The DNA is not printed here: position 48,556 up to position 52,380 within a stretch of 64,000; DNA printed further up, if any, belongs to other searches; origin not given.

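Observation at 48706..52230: Soluble HisKA_3 histidine kinase carrying about 800 residues of Ala-rich tandem repeats, located next to a pilin gene with no adjacent regulator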

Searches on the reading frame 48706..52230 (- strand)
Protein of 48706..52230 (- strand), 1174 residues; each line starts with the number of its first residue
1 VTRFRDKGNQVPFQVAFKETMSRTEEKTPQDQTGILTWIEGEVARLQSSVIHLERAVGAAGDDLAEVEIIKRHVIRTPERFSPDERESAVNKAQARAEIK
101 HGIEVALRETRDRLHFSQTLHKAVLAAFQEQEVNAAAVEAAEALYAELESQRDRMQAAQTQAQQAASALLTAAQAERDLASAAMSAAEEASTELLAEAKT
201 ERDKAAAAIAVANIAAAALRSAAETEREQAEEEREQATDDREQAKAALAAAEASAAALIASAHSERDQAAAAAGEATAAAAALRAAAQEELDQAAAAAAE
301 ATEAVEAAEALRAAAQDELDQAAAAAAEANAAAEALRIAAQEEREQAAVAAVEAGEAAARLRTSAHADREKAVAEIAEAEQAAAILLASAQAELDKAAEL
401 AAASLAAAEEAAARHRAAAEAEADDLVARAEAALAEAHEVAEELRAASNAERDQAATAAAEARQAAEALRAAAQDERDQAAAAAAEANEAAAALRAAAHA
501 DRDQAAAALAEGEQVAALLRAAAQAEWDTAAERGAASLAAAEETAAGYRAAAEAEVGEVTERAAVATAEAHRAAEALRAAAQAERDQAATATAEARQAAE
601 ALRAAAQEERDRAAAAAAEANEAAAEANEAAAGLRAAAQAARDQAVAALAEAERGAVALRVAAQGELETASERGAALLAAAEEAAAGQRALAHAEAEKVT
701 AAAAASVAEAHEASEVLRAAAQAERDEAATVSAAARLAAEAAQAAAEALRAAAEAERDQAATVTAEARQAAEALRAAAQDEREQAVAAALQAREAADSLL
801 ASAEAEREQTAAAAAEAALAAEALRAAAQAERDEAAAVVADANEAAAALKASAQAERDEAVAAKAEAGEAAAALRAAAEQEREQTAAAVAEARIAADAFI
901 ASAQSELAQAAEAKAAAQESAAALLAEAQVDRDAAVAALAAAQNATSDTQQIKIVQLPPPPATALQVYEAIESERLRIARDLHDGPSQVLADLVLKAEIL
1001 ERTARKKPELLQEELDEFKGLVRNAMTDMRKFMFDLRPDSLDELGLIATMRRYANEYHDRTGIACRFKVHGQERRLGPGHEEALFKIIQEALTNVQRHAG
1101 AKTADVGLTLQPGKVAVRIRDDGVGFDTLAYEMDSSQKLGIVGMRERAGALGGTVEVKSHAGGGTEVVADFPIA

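Call 5: search_protein_families(library=pfam, proteins=[window:48706-52230:-], max_evalue=1)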
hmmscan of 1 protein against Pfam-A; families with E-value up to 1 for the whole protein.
window:48706-52230:- (1174 aa): 2 families
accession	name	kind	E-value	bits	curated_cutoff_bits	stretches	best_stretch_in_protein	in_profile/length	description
PF07730.19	HisKA_3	-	1.6e-16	61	24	1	974-1041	1-68/68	Histidine kinase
PF02518.31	HATPase_c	-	1.1e-10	42.4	26.4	1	1080-1172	2-108/111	Histidine kinase-, DNA gyrase B-, and HSP90-like ATPase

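Call 6: search_protein_families(library=ncbifam, proteins=[window:48706-52230:-], max_evalue=1)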
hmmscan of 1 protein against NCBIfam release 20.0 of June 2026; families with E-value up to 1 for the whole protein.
window:48706-52230:- (1174 aa): 6 families
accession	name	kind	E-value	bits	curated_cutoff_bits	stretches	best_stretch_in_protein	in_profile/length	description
NF052443.1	SensHisKinMctS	equivalog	7e-42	143.3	700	1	966-1172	242-447/457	two-component system sensor histidine kinase MctS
NF052531.1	Strep_LiaS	equivalog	4.6e-28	98.4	450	1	968-1173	126-327/328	envelope stress sensor histidine kinase LiaS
NF008649.0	PRK11644.1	equivalog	1.8e-27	96.2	408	1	966-1167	295-492/499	signal transduction histidine-protein kinase/phosphatase UhpB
NF007896.0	PRK10600.1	equivalog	8.3e-25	87.5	578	1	972-1171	388-583/598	nitrate/nitrite two-component system sensor histidine kinase NarX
NF047786.1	his_kin_MadS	equivalog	2.5e-24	86.2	500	1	923-1172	178-434/434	MadS family sensor histidine kinase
NF008184.0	PRK10935.1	equivalog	4.1e-24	85.1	553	1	974-1172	363-558/565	nitrate/nitrite two-component system sensor histidine kinase NarQ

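Call 14: find_homologous_proteins(query=window:48706-52170:-, max_evalue=0.00001)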
Query window:48706-52170:- (1154 aa): 1 proteins with E <= 0.00001 among 8000 candidates.
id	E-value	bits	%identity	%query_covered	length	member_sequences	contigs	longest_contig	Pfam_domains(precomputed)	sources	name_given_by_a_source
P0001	1.3e-257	876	78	21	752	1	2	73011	PF07730.20,PF02518.32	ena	-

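Call 16: find_encoding_contigs(protein=P0001, flank=10000, max_places=4)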
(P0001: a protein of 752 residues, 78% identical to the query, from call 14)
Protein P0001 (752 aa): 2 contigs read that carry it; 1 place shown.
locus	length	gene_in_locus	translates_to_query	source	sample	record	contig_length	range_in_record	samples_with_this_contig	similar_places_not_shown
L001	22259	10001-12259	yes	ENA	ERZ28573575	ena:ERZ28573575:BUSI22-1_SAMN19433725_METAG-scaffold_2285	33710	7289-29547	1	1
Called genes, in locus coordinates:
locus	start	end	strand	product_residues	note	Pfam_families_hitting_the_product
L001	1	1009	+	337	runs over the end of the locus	PF00022:Actin (weak), PF06723:MreB_Mbl, PF25216:Volactin (weak), PF00012:HSP70, PF14450:FtsA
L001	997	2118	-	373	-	PF13439:Glyco_transf_4, PF00534:Glycos_transf_1, PF13692:Glyco_trans_1_4, PF13524:Glyco_trans_1_2 (weak)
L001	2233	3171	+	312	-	PF01522:Polysacc_deac_1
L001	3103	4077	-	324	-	PF13439:Glyco_transf_4 (faint), PF13692:Glyco_trans_1_4 (weak), PF00534:Glycos_transf_1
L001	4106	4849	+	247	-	PF03808:Glyco_tran_WecG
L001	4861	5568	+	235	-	PF00535:Glycos_transf_2, PF13641:Glyco_tranf_2_3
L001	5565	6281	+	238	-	PF00535:Glycos_transf_2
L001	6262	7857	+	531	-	-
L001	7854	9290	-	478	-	-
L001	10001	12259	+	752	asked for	PF07730:HisKA_3, PF02518:HATPase_c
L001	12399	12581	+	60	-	PF04964:Flp_Fap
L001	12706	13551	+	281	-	PF13243:SQHop_cyclase_C (weak), PF13249:SQHop_cyclase_N (weak)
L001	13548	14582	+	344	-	PF04015:DUF362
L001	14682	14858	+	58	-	PF04964:Flp_Fap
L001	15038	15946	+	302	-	PF16976:RcpC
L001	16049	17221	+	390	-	PF00072:Response_reg, PF01656:CbiA, PF10609:ParA, PF13614:AAA_31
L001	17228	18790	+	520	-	PF00437:T2SSE, PF27713:UCP018868 (weak)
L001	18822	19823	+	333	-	PF00482:T2SSF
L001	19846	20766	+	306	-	PF00482:T2SSF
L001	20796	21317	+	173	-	PF04239:DUF421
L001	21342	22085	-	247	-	PF00561:Abhydrolase_1, PF12146:Hydrolase_4, PF12697:Abhydrolase_6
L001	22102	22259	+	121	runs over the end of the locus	PF02643:DUF192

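Call 30: search_solved_structures(query=window:48706-52170:-, max_evalue=0.001)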
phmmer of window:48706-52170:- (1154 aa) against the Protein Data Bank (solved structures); distinct sequences matched with E-value up to 0.001: 7.
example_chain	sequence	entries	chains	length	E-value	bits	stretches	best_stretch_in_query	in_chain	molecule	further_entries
3gig_A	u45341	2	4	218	3.8e-12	48.8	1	953-1142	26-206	Sensor histidine kinase desK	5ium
7ssj_A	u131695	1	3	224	4.1e-12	48.7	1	953-1142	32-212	Sensor histidine kinase DesK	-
3ehf_A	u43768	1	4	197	4.9e-12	48.4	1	953-1142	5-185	Sensor kinase (YocF protein)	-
3gie_A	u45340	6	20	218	5e-11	45.1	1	953-1142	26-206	Sensor histidine kinase desK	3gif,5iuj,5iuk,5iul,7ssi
3ehh_A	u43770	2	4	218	3.4e-10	42.3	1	953-1142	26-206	Sensor kinase (YocF protein)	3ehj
4gt8_A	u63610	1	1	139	2.5e-08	36.1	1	1052-1152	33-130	Sensor protein vraS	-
3ehg_A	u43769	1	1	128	0.00032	22.5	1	1060-1142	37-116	Sensor kinase (YocF protein)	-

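Call 37: search_protein_representatives(protein=window:48706-52170:-)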
Query: 1154 residues. Proteins with E-value up to 0.001 (for the whole library): 214167; up to 1e-10: 119035; up to 1e-30: 1004. The best 150 are listed.
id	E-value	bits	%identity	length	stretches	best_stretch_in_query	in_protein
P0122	4.5e-261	885.6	100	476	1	680-1154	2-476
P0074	9.1e-85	302.3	51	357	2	938-1153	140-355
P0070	2.8e-79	284.2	46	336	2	897-1153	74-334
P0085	1.2e-74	268.9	45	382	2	939-1154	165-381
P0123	1.0e-56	209.5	43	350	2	942-1152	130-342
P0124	6.2e-55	203.6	51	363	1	944-1149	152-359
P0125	2.3e-53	198.4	44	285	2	937-1153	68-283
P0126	4.2e-53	197.5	43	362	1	903-1147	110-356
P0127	4.3e-52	194.2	33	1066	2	944-1152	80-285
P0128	1.8e-50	188.9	42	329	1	939-1150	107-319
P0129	2.0e-50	188.7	43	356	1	865-1147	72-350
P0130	2.6e-50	188.3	46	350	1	942-1152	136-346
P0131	2.2e-49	185.3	34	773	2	949-1153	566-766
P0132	1.5e-48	182.5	42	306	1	901-1152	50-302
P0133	1.9e-48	182.2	35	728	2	942-1150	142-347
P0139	7.4e-46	173.6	44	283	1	943-1154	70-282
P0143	1.8e-44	169.0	41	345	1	932-1154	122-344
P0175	5.6e-41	157.4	32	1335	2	943-1154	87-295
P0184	3.5e-40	154.8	42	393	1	943-1154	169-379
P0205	7.5e-39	150.4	36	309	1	896-1154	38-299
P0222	8.0e-38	147.0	40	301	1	941-1154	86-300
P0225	1.1e-37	146.5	35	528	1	879-1154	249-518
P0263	3.4e-36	141.6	42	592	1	950-1154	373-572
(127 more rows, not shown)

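Call 39: find_encoding_contigs(protein=P0122, flank=10000, max_places=4)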
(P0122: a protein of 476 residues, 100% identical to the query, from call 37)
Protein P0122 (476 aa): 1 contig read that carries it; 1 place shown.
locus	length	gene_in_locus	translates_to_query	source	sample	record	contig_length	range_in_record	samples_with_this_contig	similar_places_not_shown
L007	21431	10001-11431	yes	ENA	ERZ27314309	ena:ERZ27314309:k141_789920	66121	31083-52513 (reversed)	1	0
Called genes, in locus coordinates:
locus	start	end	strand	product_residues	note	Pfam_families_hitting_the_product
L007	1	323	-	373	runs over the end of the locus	PF13439:Glyco_transf_4, PF00534:Glycos_transf_1, PF13692:Glyco_trans_1_4, PF13524:Glyco_trans_1_2 (weak)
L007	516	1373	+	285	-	PF01522:Polysacc_deac_1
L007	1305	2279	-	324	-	PF13439:Glyco_transf_4 (faint), PF13692:Glyco_trans_1_4 (weak), PF00534:Glycos_transf_1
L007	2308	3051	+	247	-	PF03808:Glyco_tran_WecG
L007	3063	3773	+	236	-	PF00535:Glycos_transf_2, PF13641:Glyco_tranf_2_3 (weak)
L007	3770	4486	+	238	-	PF00535:Glycos_transf_2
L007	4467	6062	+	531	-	-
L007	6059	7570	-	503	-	-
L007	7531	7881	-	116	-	-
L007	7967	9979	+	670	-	-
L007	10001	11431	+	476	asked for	PF07730:HisKA_3, PF02518:HATPase_c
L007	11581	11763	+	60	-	PF04964:Flp_Fap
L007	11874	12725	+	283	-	PF13243:SQHop_cyclase_C (weak)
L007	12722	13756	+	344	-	PF04015:DUF362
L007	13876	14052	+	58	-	PF04964:Flp_Fap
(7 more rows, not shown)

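Call 73: predict_structure(alignment_id=A2)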
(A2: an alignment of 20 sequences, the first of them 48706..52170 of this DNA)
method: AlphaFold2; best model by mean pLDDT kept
length: 1154 residues; sequences in the alignment: 20
mean_pLDDT: 70.5   pTM: 0.31
mean pLDDT of the five models: 70.5, 69.7, 68.1, 67.5, 66.8
residues with pLDDT >= 90: 193; 70-90: 465; 50-70: 317; < 50: 179
segments of 3 or more residues with pLDDT < 50: 1-5, 206-223, 334-346, 516-518, 520-531, 633-689, 789-824, 925-941
pLDDT, mean of each block of 10 residues (from residue 1): 51 87 95 96 96 95 95 95 95 93 86 74 79 81 78 75 69 71 69 56 49 47 50 51 55 57 67 71 71 74 73 71 65 51 49 64 70 72 70 65 62 57 56 63 72 74 73 73 72 74 70 54 44 54 68 75 78 78 78 79 76 73 64 47 40 42 45 46 46 51 57 68 74 74 73 72 72 68 57 48 45 43 52 65 69 73 78 79 81 80 79 76 50 37 62 67 72 88 91 91 79 55 80 92 96 87 94 92 96 94 87 66 92 94 93 86
secondary structure, 60 per line:
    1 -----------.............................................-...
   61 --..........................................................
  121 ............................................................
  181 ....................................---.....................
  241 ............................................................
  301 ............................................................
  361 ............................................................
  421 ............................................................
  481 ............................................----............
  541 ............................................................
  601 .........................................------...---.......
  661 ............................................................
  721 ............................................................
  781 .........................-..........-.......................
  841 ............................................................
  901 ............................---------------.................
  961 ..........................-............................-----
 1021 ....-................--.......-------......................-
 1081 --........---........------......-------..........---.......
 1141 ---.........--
elements in order (helices of 4 or more, strands of 3 or more residues): H12-56 H63-216 H220-524 H529-641 H654-805 H807-816 H818-928 H944-986 H988-1015 H1021-1024 H1026-1041 E1044-1050 H1058-1079 E1083-1090 E1094-1101 H1108-1113 H1121-1130 E1134-1140 E1144-1152

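Call 84: list_cluster_members(proteins=[window:48706-52170:-, window:48706-52230:-, P0001, window:43728-44966:-])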
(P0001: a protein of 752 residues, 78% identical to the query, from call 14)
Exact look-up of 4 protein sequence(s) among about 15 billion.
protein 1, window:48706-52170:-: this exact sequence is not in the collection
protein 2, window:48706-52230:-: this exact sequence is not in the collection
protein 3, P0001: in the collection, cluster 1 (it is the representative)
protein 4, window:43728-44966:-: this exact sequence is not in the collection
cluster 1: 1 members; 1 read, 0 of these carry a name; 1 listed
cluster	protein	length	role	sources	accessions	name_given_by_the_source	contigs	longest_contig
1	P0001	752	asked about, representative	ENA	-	-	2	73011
